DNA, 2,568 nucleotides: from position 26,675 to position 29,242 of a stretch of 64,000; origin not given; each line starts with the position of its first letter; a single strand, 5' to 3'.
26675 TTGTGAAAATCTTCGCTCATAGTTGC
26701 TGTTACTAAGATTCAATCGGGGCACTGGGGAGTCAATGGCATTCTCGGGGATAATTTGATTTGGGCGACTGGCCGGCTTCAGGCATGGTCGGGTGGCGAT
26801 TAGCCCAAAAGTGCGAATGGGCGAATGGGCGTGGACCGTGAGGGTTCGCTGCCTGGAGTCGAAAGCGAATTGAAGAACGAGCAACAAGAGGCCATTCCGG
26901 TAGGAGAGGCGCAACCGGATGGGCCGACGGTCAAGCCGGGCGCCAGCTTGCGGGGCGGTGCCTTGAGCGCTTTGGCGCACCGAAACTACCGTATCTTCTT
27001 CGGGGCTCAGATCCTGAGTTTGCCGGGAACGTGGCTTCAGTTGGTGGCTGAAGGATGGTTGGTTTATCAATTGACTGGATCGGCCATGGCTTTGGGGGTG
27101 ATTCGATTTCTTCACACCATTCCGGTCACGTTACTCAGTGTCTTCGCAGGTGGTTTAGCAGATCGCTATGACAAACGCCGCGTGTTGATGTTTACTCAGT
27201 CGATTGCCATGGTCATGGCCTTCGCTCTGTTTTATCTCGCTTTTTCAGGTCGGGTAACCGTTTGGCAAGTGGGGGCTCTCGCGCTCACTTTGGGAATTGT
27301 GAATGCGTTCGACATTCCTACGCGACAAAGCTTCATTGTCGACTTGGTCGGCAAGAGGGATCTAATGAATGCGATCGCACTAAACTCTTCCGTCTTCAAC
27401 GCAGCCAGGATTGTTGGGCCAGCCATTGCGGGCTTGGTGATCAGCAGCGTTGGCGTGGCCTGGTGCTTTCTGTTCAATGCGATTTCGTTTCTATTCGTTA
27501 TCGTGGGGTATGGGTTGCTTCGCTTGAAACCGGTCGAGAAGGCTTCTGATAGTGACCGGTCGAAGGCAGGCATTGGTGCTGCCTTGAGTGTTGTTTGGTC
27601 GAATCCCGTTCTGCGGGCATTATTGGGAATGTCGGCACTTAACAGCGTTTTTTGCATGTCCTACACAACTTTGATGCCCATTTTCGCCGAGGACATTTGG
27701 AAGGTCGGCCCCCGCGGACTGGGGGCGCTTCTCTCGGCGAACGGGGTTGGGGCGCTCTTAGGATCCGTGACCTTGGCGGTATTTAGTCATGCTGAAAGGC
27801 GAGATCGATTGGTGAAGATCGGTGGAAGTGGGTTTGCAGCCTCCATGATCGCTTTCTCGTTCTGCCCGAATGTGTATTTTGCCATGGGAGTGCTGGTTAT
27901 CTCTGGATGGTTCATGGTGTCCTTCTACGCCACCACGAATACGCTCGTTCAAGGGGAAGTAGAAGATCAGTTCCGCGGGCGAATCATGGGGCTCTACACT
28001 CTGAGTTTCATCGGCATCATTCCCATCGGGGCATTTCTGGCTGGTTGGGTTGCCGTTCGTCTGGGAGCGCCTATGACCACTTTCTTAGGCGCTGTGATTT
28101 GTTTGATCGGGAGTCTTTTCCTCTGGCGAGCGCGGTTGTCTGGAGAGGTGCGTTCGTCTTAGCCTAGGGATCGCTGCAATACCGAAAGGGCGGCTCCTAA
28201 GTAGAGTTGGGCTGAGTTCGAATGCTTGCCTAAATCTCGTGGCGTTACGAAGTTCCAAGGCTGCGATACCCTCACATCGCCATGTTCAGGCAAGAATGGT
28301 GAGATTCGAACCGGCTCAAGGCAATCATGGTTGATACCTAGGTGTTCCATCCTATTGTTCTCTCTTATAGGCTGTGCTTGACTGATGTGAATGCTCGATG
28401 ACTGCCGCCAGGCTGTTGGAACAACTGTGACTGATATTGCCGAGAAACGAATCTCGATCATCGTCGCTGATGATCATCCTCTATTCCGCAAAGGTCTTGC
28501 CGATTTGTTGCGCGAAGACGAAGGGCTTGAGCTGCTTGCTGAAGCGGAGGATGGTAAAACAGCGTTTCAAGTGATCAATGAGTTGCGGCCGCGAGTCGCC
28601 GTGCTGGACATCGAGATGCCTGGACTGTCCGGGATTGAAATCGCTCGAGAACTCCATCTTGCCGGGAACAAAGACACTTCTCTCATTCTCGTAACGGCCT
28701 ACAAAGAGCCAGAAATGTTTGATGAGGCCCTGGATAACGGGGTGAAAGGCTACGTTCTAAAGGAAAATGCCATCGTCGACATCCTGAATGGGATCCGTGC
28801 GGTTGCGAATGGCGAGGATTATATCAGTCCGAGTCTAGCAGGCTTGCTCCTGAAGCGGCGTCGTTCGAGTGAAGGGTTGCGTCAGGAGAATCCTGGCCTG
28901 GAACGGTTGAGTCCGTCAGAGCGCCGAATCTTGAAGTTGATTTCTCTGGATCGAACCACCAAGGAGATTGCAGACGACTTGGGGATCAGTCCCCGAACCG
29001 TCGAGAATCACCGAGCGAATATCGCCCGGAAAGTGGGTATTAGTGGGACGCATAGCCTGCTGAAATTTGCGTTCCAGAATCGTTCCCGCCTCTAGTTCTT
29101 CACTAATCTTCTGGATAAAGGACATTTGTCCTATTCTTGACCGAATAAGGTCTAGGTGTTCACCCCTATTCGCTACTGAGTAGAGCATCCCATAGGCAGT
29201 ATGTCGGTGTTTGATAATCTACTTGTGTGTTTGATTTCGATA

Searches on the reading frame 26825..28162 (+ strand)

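Call 29: search_protein_families(library=pfam, proteins=[window:26825-28162:+], max_evalue=0.001)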
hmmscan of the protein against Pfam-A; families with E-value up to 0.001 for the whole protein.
window:26825-28162:+ (445 aa): 3 families
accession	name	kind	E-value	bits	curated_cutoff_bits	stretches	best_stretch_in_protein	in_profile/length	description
PF05977.19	MFS_3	-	6.8e-63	213.3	27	1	46-438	3-395/524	Transmembrane secretion effector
PF07690.21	MFS_1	-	9.7e-34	117.2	33.4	2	59-289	2-230/347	Major Facilitator Superfamily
PF13347.12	MFS_2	-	1.2e-05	24.5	27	1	31-210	202-385/427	MFS/sugar transport protein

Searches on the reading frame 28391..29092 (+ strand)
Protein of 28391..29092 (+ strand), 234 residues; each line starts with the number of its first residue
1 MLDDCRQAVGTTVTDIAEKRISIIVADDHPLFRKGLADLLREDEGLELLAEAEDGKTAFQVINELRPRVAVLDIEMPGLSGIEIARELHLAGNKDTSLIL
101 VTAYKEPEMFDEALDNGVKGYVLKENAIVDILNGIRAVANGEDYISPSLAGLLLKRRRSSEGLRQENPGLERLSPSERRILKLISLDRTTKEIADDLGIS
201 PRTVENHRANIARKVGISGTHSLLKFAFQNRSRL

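Call 6: search_protein_families(library=pfam, proteins=[window:28391-29092:+], max_evalue=1)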
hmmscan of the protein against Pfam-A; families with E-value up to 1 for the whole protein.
window:28391-29092:+ (234 aa): 20 families
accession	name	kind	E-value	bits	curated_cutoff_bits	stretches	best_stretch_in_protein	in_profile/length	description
PF00072.30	Response_reg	-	9.8e-23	80.9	30.2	1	23-133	1-108/111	Response regulator receiver domain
PF00196.25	GerE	-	3.7e-16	58.9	23.5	1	172-221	2-51/57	Bacterial regulatory proteins, luxR family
PF08281.18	Sigma70_r4_2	-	2.4e-08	33.9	25.7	1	170-209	8-48/54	Sigma-70, region 4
PF13384.12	HTH_23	-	3.8e-05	23.8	24.6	1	179-208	9-38/50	Homeodomain-like domain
PF04545.22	Sigma70_r4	-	5.9e-05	22.9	24.1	1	170-206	2-39/50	Sigma-70, region 4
PF13412.12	HTH_24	-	0.00017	21.5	21.9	1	175-205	3-35/48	Winged helix-turn-helix DNA-binding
PF12840.13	HTH_20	-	0.0025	18.2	27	1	174-207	3-38/51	Helix-turn-helix domain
PF04967.18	HTH_10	-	0.0027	17.9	23.1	1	188-215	24-51/53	HTH DNA binding domain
PF13404.12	HTH_AsnC-type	-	0.0052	17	27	0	188-204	18-34/42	AsnC-type helix-turn-helix domain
PF08279.18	HTH_11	-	0.0056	17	25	1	179-207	4-35/55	HTH domain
PF13936.12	HTH_38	-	0.01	16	27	1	172-206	4-39/44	Helix-turn-helix domain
PF13542.12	HTH_Tnp_ISL3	-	0.013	15.3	27.4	1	186-206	25-45/51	Helix-turn-helix domain of transposase family ISL3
PF07638.17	Sigma70_ECF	-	0.014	15.8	21.1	1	169-208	132-172/185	ECF sigma factor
PF13551.12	HTH_29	-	0.028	15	28.1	1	180-208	4-33/64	Winged helix-turn helix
PF21476.4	PF0610-like_N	-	0.068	13.9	33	0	188-213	15-40/50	PF0610-like, N-terminal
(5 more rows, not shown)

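Call 7: search_protein_families(library=ncbifam, proteins=[window:28391-29092:+], max_evalue=1)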
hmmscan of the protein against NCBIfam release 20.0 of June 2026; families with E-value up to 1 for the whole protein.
window:28391-29092:+ (234 aa): 108 families (the best 25 are shown)
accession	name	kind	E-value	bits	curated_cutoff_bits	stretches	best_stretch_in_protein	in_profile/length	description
NF052445.1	RespRegMctR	equivalog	9.6e-39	132.9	300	1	21-230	2-202/205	two-component system response regulator MctR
NF011896.0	PRK15369.1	equivalog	7.8e-36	123.7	242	1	20-228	3-205/211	two component system response regulator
NF007935.0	PRK10651.1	equivalog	3.1e-34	118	250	1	18-217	4-200/216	two-component system response regulator NarL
NF007018.1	PRK09483.1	equivalog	1.1e-30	106.9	280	1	21-229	2-205/217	UvrY/SirA/GacA family response regulator transcription factor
NF047785.1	respo_reg_MadR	equivalog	1.8e-28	99.3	300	1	21-219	1-195/209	MadR family response regulator transcription factor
NF007708.0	PRK10403.1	equivalog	1.3e-27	96.7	343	1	22-217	8-198/215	nitrate/nitrite response regulator protein NarP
NF007419.0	PRK09958.1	equivalog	9e-25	87.4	251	1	23-231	3-202/204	acid-sensing system DNA-binding response regulator EvgA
NF007685.0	PRK10360.1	equivalog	1.1e-24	87.3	258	1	21-225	2-190/196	response regulator transcription factor UhpA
NF007403.0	PRK09935.1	equivalog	3.3e-20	72.6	271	1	19-227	2-204/210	fimbria biosynthesis transcriptional regulator FimZ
NF006900.1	PRK09390.1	equivalog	5.7e-19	68.4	255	1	21-230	5-200/203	response regulator FixJ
NF008098.0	PRK10840.1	equivalog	5.9e-19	68.4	235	1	20-226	3-204/216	response regulator transcription factor RcsB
NF041830.1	RR_TF_ErdR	exception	6.9e-16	58.6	390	1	22-218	3-196/213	response regulator transcription factor ErdR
NF001965.0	PRK00742.1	subfamily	1.1e-15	57.7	293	1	19-126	2-109/357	chemotaxis-specific protein-glutamate methyltransferase CheB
NF008677.0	PRK11697.1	equivalog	4.2e-14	52.5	246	1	21-124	2-101/238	two-component system response regulator BtsR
TIGR02875.1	spore_0_A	equivalog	4.3e-14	52.4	200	1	20-141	2-124/262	sporulation transcription factor Spo0A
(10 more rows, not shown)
